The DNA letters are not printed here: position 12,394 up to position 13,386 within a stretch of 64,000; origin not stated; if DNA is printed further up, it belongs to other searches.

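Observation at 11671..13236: A metal-regulated insertion (DtxR-family regulator plus ZIP transporter with near-consensus iron box) splits the conserved tsaD-groES junction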

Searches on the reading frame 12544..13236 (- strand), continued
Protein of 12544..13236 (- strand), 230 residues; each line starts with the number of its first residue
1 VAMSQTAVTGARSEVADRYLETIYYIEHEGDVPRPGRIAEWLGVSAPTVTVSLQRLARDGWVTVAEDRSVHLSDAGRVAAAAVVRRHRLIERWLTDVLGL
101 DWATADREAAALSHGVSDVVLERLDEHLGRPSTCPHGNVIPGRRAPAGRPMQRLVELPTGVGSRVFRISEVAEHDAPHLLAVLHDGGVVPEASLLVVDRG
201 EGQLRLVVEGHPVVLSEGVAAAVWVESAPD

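Call 8: find_homologous_proteins(query=window:12544-13236:-, max_evalue=1e-10)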
Query window:12544-13236:- (230 aa): 2152 proteins with E <= 1e-10 among 6350 candidates; the best 120 are listed.
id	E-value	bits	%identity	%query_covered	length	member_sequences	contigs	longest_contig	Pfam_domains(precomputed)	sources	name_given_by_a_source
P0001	1.2e-142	491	100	99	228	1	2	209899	PF12802.14,PF00392.28,PF02742.22,PF01325.26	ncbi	ncbi:MAG: metal-dependent transcriptional regulator [Candidatus Dormibacteria bacterium]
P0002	6.7e-132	456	92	99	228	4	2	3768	PF12802.14,PF00392.28,PF02742.22,PF01325.26,PF04023.21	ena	-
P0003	6.4e-130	450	91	99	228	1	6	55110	PF12802.14,PF00392.28,PF02742.22,PF01325.26,PF04023.21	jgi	jgi:DtxR family Mn-dependent transcriptional regulator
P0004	4.8e-129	447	90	99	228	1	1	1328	PF12802.14,PF00392.28,PF02742.22,PF01325.26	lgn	-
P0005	6.5e-129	446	90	99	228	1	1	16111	PF12802.14,PF00392.28,PF02742.22,PF01325.26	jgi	jgi:DtxR family transcriptional regulator, Mn-dependent transcriptional regulator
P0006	1.2e-128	445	90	99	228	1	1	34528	PF12802.14,PF00392.28,PF02742.22,PF01325.26,PF04023.21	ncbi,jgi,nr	ncbi:MAG TPA: metal-dependent transcriptional regulator [Candidatus Dormibacteraeota bacterium]|jgi:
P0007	1.8e-128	445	89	99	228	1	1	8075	PF12802.14,PF00392.28,PF02742.22,PF01325.26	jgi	jgi:DtxR family transcriptional regulator, Mn-dependent transcriptional regulator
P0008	2.1e-128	445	89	99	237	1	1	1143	PF12802.14,PF02742.22,PF01325.26,PF04023.21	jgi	jgi:DtxR family Mn-dependent transcriptional regulator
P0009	3.8e-128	444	89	99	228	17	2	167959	PF12802.14,PF00392.28,PF02742.22,PF01325.26,PF04023.21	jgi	jgi:DtxR family Mn-dependent transcriptional regulator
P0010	4.0e-128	444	89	99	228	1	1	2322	PF12802.14,PF02742.22,PF01325.26,PF04023.21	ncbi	-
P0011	4.4e-128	444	89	99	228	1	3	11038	PF12802.14,PF02742.22,PF01325.26,PF04023.21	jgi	jgi:DtxR family Mn-dependent transcriptional regulator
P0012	4.6e-128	443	89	99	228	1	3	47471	PF12802.14,PF02742.22,PF01325.26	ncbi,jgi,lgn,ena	jgi:DtxR family Mn-dependent transcriptional regulator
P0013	5.1e-128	443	89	99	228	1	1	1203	PF12802.14,PF02742.22,PF01325.26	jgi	jgi:DtxR family Mn-dependent transcriptional regulator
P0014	8.7e-128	443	89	99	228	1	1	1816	PF12802.14,PF02742.22,PF01325.26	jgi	jgi:DtxR family transcriptional regulator, Mn-dependent transcriptional regulator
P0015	4.3e-127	440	89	99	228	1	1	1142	PF12802.14,PF02742.22,PF01325.26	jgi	jgi:DtxR family Mn-dependent transcriptional regulator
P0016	4.9e-127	440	89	99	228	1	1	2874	PF12802.14,PF02742.22,PF01325.26,PF04023.21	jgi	jgi:DtxR family transcriptional regulator, Mn-dependent transcriptional regulator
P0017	6.6e-127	440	88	99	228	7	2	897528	PF12802.14,PF02742.22,PF01325.26,PF04023.21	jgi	jgi:DtxR family Mn-dependent transcriptional regulator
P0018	4.6e-125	434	91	97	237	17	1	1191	PF12802.14,PF02742.22,PF13545.13,PF01325.26,PF04023.21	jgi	jgi:DtxR family Mn-dependent transcriptional regulator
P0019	6.2e-125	433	88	97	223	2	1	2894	PF12802.14,PF00392.28,PF02742.22,PF01325.26,PF04023.21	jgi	jgi:DtxR family Mn-dependent transcriptional regulator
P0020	8.4e-125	433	91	95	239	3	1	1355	PF12802.14,PF00392.28,PF02742.22,PF01325.26,PF04023.21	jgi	jgi:DtxR family Mn-dependent transcriptional regulator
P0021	1.3e-124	432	89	99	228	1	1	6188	PF12802.14,PF02742.22,PF01325.26,PF04023.21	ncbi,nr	ncbi:MAG TPA: metal-dependent transcriptional regulator [Candidatus Deferrimicrobium sp.]|nr:metal-d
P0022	1.9e-124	432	88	99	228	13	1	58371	PF12802.14,PF02742.22,PF01325.26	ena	-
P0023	2.4e-124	431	88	97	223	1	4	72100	PF12802.14,PF00392.28,PF02742.22,PF01325.26,PF04023.21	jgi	jgi:DtxR family Mn-dependent transcriptional regulator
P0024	2.5e-124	431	87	99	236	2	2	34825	PF12802.14,PF02742.22,PF01325.26,PF04023.21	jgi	jgi:DtxR family transcriptional regulator, Mn-dependent transcriptional regulator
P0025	1.8e-123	429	86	99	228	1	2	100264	PF12802.14,PF02742.22,PF13545.13,PF01325.26,PF04023.21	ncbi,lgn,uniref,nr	ncbi:MAG: metal-dependent transcriptional regulator [Candidatus Dormibacteraeota bacterium]|uniref:M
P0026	1.0e-122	426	87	99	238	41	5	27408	PF02742.22,PF01325.26,PF04023.21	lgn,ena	-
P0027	5.6e-122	424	89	95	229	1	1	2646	PF12802.14,PF02742.22,PF01325.26,PF04023.21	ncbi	-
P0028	7.7e-122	423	86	96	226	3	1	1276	PF12802.14,PF02742.22,PF13545.13,PF01325.26,PF04023.21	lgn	-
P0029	1.8e-121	422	89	94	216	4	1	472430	PF12802.14,PF02742.22,PF01325.26,PF04023.21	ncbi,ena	-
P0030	1.1e-120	419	85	99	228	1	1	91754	PF12802.14,PF02742.22,PF01325.26,PF04023.21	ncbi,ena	-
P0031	1.4e-120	419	84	99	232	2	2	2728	PF12802.14,PF00392.28,PF02742.22,PF01325.26,PF04023.21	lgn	-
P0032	2.1e-120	418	86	96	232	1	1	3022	PF12802.14,PF00392.28,PF02742.22,PF01325.26,PF04023.21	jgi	jgi:DtxR family Mn-dependent transcriptional regulator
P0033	1.6e-119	416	83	100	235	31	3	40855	PF12802.14,PF02742.22,PF01325.26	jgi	jgi:DtxR family transcriptional regulator, Mn-dependent transcriptional regulator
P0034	2.4e-119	415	87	95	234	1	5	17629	PF12802.14,PF02742.22,PF01325.26,PF04023.21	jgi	jgi:DtxR family Mn-dependent transcriptional regulator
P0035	2.8e-119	415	85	99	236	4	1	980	PF12802.14,PF02742.22,PF01325.26,PF04023.21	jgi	jgi:DtxR family Mn-dependent transcriptional regulator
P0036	7.0e-119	413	85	99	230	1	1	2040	PF12802.14,PF02742.22,PF01325.26,PF04023.21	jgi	jgi:DtxR family Mn-dependent transcriptional regulator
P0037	2.0e-118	412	82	99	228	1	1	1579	PF12802.14,PF02742.22,PF01325.26,PF04023.21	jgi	jgi:DtxR family Mn-dependent transcriptional regulator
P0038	1.9e-117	409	83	99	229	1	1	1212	PF12802.14,PF00392.28,PF02742.22,PF01325.26,PF04023.21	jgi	jgi:DtxR family Mn-dependent transcriptional regulator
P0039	9.6e-117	406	85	97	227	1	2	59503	PF12802.14,PF00392.28,PF02742.22,PF01325.26,PF04023.21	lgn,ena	-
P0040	1.4e-115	403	83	98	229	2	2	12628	PF12802.14,PF02742.22,PF01325.26,PF04023.21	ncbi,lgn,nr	ncbi:MAG: metal-dependent transcriptional regulator [Candidatus Dormibacteraeota bacterium]|nr:metal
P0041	6.1e-115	401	83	95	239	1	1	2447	PF12802.14,PF00392.28,PF02742.22,PF13545.13,PF01325.26,PF04023.21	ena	-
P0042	1.2e-114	400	80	99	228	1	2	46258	PF12802.14,PF00392.28,PF02742.22,PF01325.26,PF04023.21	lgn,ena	-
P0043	1.1e-113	396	83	94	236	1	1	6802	PF12802.14,PF02742.22,PF01325.26,PF04023.21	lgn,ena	-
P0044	7.9e-112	390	81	95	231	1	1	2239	PF12802.14,PF00392.28,PF02742.22,PF01325.26,PF04023.21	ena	-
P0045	9.6e-112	390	81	95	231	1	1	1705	PF12802.14,PF00392.28,PF02742.22,PF13545.13,PF01325.26,PF04023.21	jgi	jgi:DtxR family Mn-dependent transcriptional regulator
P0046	1.0e-111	390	79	99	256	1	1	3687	PF12802.14,PF00392.28,PF02742.22,PF01325.26,PF04023.21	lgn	-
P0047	7.3e-111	387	81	95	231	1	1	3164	PF12802.14,PF00392.28,PF02742.22,PF01325.26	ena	-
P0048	1.8e-110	386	82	94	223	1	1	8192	PF12802.14,PF02742.22,PF13545.13,PF01325.26,PF04023.21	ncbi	ncbi:MAG: metal-dependent transcriptional regulator [Candidatus Dormibacteria bacterium]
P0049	1.1e-109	383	83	94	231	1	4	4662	PF12802.14,PF02742.22,PF01325.26,PF04023.21,PF18357.8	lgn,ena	-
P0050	3.4e-102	359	75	98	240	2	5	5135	PF12802.14,PF00392.28,PF02742.22,PF01325.26,PF04023.21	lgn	-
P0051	1.2e-92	328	71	93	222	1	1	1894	PF09339.17,PF12802.14,PF02742.22,PF01325.26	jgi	-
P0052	5.8e-90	319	68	94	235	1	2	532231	PF12802.14,PF00392.28,PF02742.22,PF13545.13,PF01325.26,PF04023.21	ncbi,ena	-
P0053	1.9e-88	314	68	95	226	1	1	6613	PF12802.14,PF02742.22,PF01325.26,PF04023.21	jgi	jgi:DtxR family transcriptional regulator, iron-dependent repressor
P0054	4.2e-88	313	68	95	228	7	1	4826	PF12802.14,PF02742.22,PF01325.26,PF04023.21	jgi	jgi:DtxR family Mn-dependent transcriptional regulator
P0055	4.6e-87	309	67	98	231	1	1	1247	PF12802.14,PF00392.28,PF02742.22,PF01325.26,PF04023.21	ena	-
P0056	4.9e-87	309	67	98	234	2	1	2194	PF12802.14,PF00392.28,PF02742.22,PF13545.13,PF01325.26,PF04023.21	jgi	-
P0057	1.0e-86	308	66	95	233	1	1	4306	PF12802.14,PF00392.28,PF02742.22,PF01325.26,PF04023.21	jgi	jgi:DtxR family transcriptional regulator, Mn-dependent transcriptional regulator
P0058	1.9e-86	307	66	94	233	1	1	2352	PF12802.14,PF00392.28,PF02742.22,PF01325.26,PF04023.21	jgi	jgi:DtxR family transcriptional regulator, Mn-dependent transcriptional regulator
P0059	2.0e-86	307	64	98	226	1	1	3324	PF12802.14,PF02742.22,PF01325.26,PF04023.21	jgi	jgi:DtxR family Mn-dependent transcriptional regulator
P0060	2.4e-86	307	65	95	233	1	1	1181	PF12802.14,PF00392.28,PF02742.22,PF01325.26,PF04023.21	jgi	jgi:DtxR family Mn-dependent transcriptional regulator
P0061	3.0e-86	307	66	94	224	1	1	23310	PF01047.29,PF12802.14,PF00392.28,PF02742.22,PF01325.26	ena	-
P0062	3.2e-86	307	66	95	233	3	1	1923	PF12802.14,PF00392.28,PF02742.22,PF01325.26,PF04023.21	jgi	jgi:DtxR family transcriptional regulator, Mn-dependent transcriptional regulator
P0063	6.0e-86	306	64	98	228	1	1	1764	PF02742.22,PF01325.26,PF04023.21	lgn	-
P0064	7.1e-86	306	67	94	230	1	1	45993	PF12802.14,PF02742.22,PF01325.26,PF04023.21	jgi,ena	-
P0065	7.3e-86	305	65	98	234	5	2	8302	PF00392.28,PF02742.22,PF01325.26,PF04023.21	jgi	jgi:DtxR family transcriptional regulator, Mn-dependent transcriptional regulator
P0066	8.6e-86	305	65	97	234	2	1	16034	PF12802.14,PF00392.28,PF02742.22,PF13545.13,PF01325.26,PF04023.21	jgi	-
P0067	8.6e-86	305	65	98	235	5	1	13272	PF12802.14,PF02742.22,PF13545.13,PF01325.26,PF04023.21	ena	-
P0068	1.0e-85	305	65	95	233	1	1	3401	PF12802.14,PF00392.28,PF02742.22,PF01325.26,PF04023.21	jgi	jgi:DtxR family Mn-dependent transcriptional regulator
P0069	1.2e-85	305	65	95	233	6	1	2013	PF12802.14,PF00392.28,PF02742.22,PF01325.26,PF04023.21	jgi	jgi:DtxR family transcriptional regulator, Mn-dependent transcriptional regulator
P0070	1.4e-85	305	64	98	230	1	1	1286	PF02742.22,PF01325.26,PF04023.21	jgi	jgi:DtxR family Mn-dependent transcriptional regulator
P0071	1.7e-85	304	66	94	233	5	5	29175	PF12802.14,PF00392.28,PF02742.22,PF01325.26,PF04023.21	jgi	jgi:DtxR family Mn-dependent transcriptional regulator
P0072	2.5e-85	304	66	95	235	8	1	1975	PF12802.14,PF00392.28,PF02742.22,PF01325.26,PF04023.21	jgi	jgi:DtxR family transcriptional regulator, Mn-dependent transcriptional regulator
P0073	3.0e-85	303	64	99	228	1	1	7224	PF12802.14,PF02742.22,PF13545.13,PF01325.26,PF04023.21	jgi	-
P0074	3.4e-85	303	67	93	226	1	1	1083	PF12802.14,PF02742.22,PF01325.26,PF04023.21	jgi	jgi:DtxR family transcriptional regulator, Mn-dependent transcriptional regulator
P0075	4.8e-85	303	63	98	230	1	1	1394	PF12802.14,PF02742.22,PF01325.26,PF04023.21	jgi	jgi:DtxR family transcriptional regulator, Mn-dependent transcriptional regulator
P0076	1.5e-84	301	64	95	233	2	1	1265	PF02742.22,PF01325.26,PF04023.21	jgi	jgi:DtxR family Mn-dependent transcriptional regulator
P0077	1.7e-84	301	67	94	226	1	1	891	PF12802.14,PF02742.22,PF01325.26,PF04023.21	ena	-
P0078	1.8e-84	301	65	95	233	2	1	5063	PF12802.14,PF00392.28,PF02742.22,PF01325.26,PF04023.21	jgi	jgi:DtxR family transcriptional regulator, Mn-dependent transcriptional regulator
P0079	1.8e-84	301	66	93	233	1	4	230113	PF12802.14,PF00392.28,PF02742.22,PF01325.26,PF04023.21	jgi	jgi:DtxR family Mn-dependent transcriptional regulator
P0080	1.9e-84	301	65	95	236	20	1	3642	PF12802.14,PF02742.22,PF01325.26,PF25213.2,PF04023.21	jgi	jgi:DtxR family Mn-dependent transcriptional regulator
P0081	2.0e-84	301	65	94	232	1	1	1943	PF12802.14,PF02742.22,PF01325.26,PF04023.21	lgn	-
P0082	3.2e-84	300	64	95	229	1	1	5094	PF12802.14,PF00392.28,PF02742.22,PF13545.13,PF01325.26,PF04023.21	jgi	jgi:DtxR family Mn-dependent transcriptional regulator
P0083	3.3e-84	300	65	95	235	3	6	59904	PF12802.14,PF02742.22,PF13545.13,PF01325.26,PF04023.21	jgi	jgi:DtxR family Mn-dependent transcriptional regulator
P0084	5.2e-84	299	64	99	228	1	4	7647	PF00392.28,PF02742.22,PF01325.26,PF04023.21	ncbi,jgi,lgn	jgi:DtxR family Mn-dependent transcriptional regulator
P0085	9.6e-84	299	65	94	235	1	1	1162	PF12802.14,PF00392.28,PF02742.22,PF13545.13,PF01325.26,PF04023.21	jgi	jgi:DtxR family transcriptional regulator, Mn-dependent transcriptional regulator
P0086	1.1e-83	298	64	94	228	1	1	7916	PF12802.14,PF02742.22,PF01325.26,PF04023.21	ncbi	-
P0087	1.1e-83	298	62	95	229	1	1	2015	PF00392.28,PF02742.22,PF01325.26,PF04023.21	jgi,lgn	jgi:DtxR family Mn-dependent transcriptional regulator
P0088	1.2e-83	298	66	93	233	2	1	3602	PF12802.14,PF00392.28,PF02742.22,PF01325.26,PF04023.21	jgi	jgi:DtxR family transcriptional regulator, Mn-dependent transcriptional regulator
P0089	1.4e-83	298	62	99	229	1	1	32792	PF12802.14,PF00392.28,PF02742.22,PF01325.26,PF04023.21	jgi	jgi:DtxR family Mn-dependent transcriptional regulator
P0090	2.2e-83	297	65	93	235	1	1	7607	PF12802.14,PF02742.22,PF01325.26,PF04023.21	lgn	-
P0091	2.5e-83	297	64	94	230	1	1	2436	PF12802.14,PF00392.28,PF02742.22,PF01325.26,PF04023.21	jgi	jgi:DtxR family transcriptional regulator, Mn-dependent transcriptional regulator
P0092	2.6e-83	297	67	94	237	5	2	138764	PF12802.14,PF00392.28,PF02742.22,PF01325.26,PF04023.21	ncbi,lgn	ncbi:MAG TPA: metal-dependent transcriptional regulator [Candidatus Dormibacteraeota bacterium]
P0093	2.6e-83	297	65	94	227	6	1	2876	PF00392.28,PF02742.22,PF01325.26,PF04023.21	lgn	-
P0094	2.7e-83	297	65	95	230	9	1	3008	PF12802.14,PF02742.22,PF13545.13,PF01325.26,PF04023.21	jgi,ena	-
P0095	2.8e-83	297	65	93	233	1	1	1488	PF12802.14,PF02742.22,PF13545.13,PF01325.26,PF04023.21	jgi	jgi:DtxR family Mn-dependent transcriptional regulator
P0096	3.0e-83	297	64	97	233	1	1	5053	PF12802.14,PF00392.28,PF02742.22,PF01325.26,PF04023.21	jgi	jgi:DtxR family transcriptional regulator, Mn-dependent transcriptional regulator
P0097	3.3e-83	297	65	94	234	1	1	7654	PF00392.28,PF02742.22,PF01325.26,PF04023.21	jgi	-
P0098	3.5e-83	297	64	95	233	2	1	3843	PF12802.14,PF00392.28,PF02742.22,PF01325.26,PF04023.21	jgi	jgi:DtxR family Mn-dependent transcriptional regulator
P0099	4.1e-83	296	64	96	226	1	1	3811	PF12802.14,PF02742.22,PF01325.26,PF04023.21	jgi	jgi:DtxR family transcriptional regulator, Mn-dependent transcriptional regulator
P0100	5.0e-83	296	64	95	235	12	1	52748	PF02742.22,PF01325.26,PF04023.21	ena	-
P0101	5.3e-83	296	64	95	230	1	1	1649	PF12802.14,PF02742.22,PF13545.13,PF01325.26,PF04023.21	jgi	jgi:DtxR family transcriptional regulator, iron-dependent repressor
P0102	5.7e-83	296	64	99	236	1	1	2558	PF12802.14,PF02742.22,PF13545.13,PF01325.26,PF04023.21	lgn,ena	-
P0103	6.2e-83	296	64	95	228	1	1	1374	PF12802.14,PF00392.28,PF02742.22,PF13545.13,PF01325.26,PF04023.21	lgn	-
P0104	7.0e-83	296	65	93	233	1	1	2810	PF12802.14,PF02742.22,PF13545.13,PF01325.26,PF04023.21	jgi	jgi:DtxR family transcriptional regulator, Mn-dependent transcriptional regulator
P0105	7.2e-83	296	65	95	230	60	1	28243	PF12802.14,PF00392.28,PF02742.22,PF13545.13,PF01325.26,PF04023.21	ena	-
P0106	7.7e-83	296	65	95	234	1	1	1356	PF12802.14,PF00392.28,PF02742.22,PF01325.26,PF04023.21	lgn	-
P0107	7.7e-83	296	64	98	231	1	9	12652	PF12802.14,PF00392.28,PF02742.22,PF01325.26,PF04023.21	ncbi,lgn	-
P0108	1.0e-82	295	66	94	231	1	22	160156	PF12802.14,PF00392.28,PF02742.22,PF01325.26,PF04023.21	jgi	-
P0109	1.0e-82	295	63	99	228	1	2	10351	PF00392.28,PF02742.22,PF01325.26,PF04023.21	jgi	jgi:DtxR family Mn-dependent transcriptional regulator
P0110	1.2e-82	295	63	98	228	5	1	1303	PF12802.14,PF00392.28,PF02742.22,PF01325.26,PF04023.21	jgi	jgi:DtxR family transcriptional regulator, Mn-dependent transcriptional regulator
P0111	1.2e-82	295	64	93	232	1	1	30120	PF12802.14,PF00392.28,PF02742.22,PF01325.26,PF04023.21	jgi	jgi:DtxR family Mn-dependent transcriptional regulator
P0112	1.3e-82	295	65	93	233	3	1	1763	PF12802.14,PF00392.28,PF02742.22,PF01325.26,PF04023.21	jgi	-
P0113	1.3e-82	295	64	93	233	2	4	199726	PF12802.14,PF02742.22,PF13545.13,PF01325.26,PF04023.21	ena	-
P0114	1.3e-82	295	64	98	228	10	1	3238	PF00392.28,PF02742.22,PF01325.26,PF04023.21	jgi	jgi:DtxR family Mn-dependent transcriptional regulator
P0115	1.4e-82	295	63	98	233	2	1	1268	PF12802.14,PF00392.28,PF02742.22,PF13545.13,PF01325.26,PF04023.21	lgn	-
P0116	1.5e-82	295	66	94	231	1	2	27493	PF12802.14,PF00392.28,PF02742.22,PF01325.26,PF04023.21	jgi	-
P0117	1.5e-82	295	64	94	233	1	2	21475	PF12802.14,PF00392.28,PF02742.22,PF13545.13,PF01325.26,PF04023.21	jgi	jgi:DtxR family transcriptional regulator, Mn-dependent transcriptional regulator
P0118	1.5e-82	295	62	98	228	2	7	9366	PF12802.14,PF00392.28,PF02742.22,PF01325.26,PF04023.21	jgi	jgi:DtxR family Mn-dependent transcriptional regulator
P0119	1.5e-82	295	63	95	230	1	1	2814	PF12802.14,PF02742.22,PF13545.13,PF01325.26,PF04023.21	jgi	jgi:DtxR family Mn-dependent transcriptional regulator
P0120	1.6e-82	295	61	99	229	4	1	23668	PF12802.14,PF00392.28,PF02742.22,PF01325.26,PF04023.21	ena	-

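Call 12: find_related_loci(query=A1, collection=genome_contigs, flank=7000)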
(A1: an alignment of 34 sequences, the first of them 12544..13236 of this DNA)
Query A1 (230 aa) in genome_contigs; peptide patterns used: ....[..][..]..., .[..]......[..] (x = any residue, [..] = any of these).
437 stretches matched a pattern; 375 encode a relative of the query (tblastn E <= 1e-3); the best 80 are kept; 80 distinct loci.
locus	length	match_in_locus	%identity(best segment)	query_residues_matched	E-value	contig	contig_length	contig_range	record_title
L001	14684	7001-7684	91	2-229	6e-131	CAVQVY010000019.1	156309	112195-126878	MAG: Candidatus Dormibacteraeota bacterium isolate MFD10064.bin.2.98 genome assembly, contig: contig_20323, whole genome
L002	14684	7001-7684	86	3-230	3e-125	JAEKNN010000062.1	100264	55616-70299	MAG: Candidatus Amunia macphersoniae isolate Mitchell_Peninsula_5 NODE_177_length_100264_cov_30.628277, whole genome sho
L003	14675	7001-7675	85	3-227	1e-123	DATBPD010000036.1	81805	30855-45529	MAG TPA_asm: Candidatus Dormiibacterota bacterium isolate SMAG_U4068 k141_1407214, whole genome shotgun sequence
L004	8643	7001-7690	83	1-230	1e-123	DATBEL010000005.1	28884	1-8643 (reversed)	MAG TPA_asm: Candidatus Dormiibacterota bacterium isolate SMAG_U5836 k141_1925045, whole genome shotgun sequence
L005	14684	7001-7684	90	3-230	4e-123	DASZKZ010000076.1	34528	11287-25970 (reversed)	MAG TPA_asm: Candidatus Dormiibacterota bacterium isolate SMAG_U5851 k141_2896486, whole genome shotgun sequence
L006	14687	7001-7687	83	2-230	4e-123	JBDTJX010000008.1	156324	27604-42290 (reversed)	MAG: Candidatus Dormibacter sp. isolate cluster2_bin.63 k127_2535524, whole genome shotgun sequence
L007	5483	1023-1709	84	2-230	1e-122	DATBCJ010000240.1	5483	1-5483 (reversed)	MAG TPA_asm: Candidatus Dormiibacterota bacterium isolate SMAG_U5782 k141_1952903, whole genome shotgun sequence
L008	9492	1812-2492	89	3-229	4e-121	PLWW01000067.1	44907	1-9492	MAG: Candidatus Dormiibacterota bacterium isolate palsa_875 73.20120700_P3D.68_contig_12122, whole genome shotgun sequen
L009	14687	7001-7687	88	2-230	6e-120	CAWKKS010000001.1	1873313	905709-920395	MAG: Candidatus Dormibacteraeota bacterium isolate MFD04580.bin.2.87 genome assembly, contig: contig_12725, whole genome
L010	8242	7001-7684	89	3-230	9e-121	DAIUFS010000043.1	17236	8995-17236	MAG TPA_asm: Candidatus Dormiibacterota bacterium isolate CTOTU41489 NODE_2868_length_17236_cov_6.152785, whole genome s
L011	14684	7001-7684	87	3-230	4e-120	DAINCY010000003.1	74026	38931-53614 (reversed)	MAG TPA_asm: Candidatus Dormiibacterota bacterium isolate CTOTU41359 NODE_77_length_74026_cov_7.231023, whole genome sho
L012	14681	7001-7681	88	3-229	6e-114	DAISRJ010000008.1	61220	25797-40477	MAG TPA_asm: Candidatus Dormiibacterota bacterium isolate CTOTU10828 NODE_19_length_61220_cov_7.442917, whole genome sho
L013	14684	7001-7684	87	2-229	8e-113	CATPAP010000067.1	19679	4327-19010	MAG: Candidatus Dormibacteraeota bacterium isolate COA_Bin_5_2 genome assembly, contig: co_assembly_000000174838, whole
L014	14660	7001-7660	90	11-230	1e-112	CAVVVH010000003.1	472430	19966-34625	MAG: Candidatus Dormibacteraeota bacterium isolate MFD04580.bin.2.77 genome assembly, contig: contig_14330, whole genome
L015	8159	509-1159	86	11-227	1e-103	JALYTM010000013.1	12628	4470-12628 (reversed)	MAG: Candidatus Dormiibacterota bacterium isolate LIV bin30 SD1462_NODE_963_length_12628_cov_1.018159, whole genome shot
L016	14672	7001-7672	66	4-227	4e-89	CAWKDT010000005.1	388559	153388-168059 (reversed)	MAG: Candidatus Dormibacteraeota bacterium isolate MFD05502.bin.1.161 genome assembly, contig: contig_2702, whole genome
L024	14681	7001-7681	63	1-227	2e-86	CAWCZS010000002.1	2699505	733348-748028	MAG: Candidatus Dormibacteraeota bacterium isolate MFD01716.bin.2.17 genome assembly, contig: contig_18889, whole genome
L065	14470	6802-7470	60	1-225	2e-74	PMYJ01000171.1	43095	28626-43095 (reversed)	MAG: Candidatus Dormiibacterota bacterium isolate fen_839 73.20110800_E2D.52_contig_5445, whole genome shotgun sequence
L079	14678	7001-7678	57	1-228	2e-71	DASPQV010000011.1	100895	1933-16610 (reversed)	MAG TPA_asm: Candidatus Binatia bacterium isolate SMAG_U12208 k141_1074018, whole genome shotgun sequence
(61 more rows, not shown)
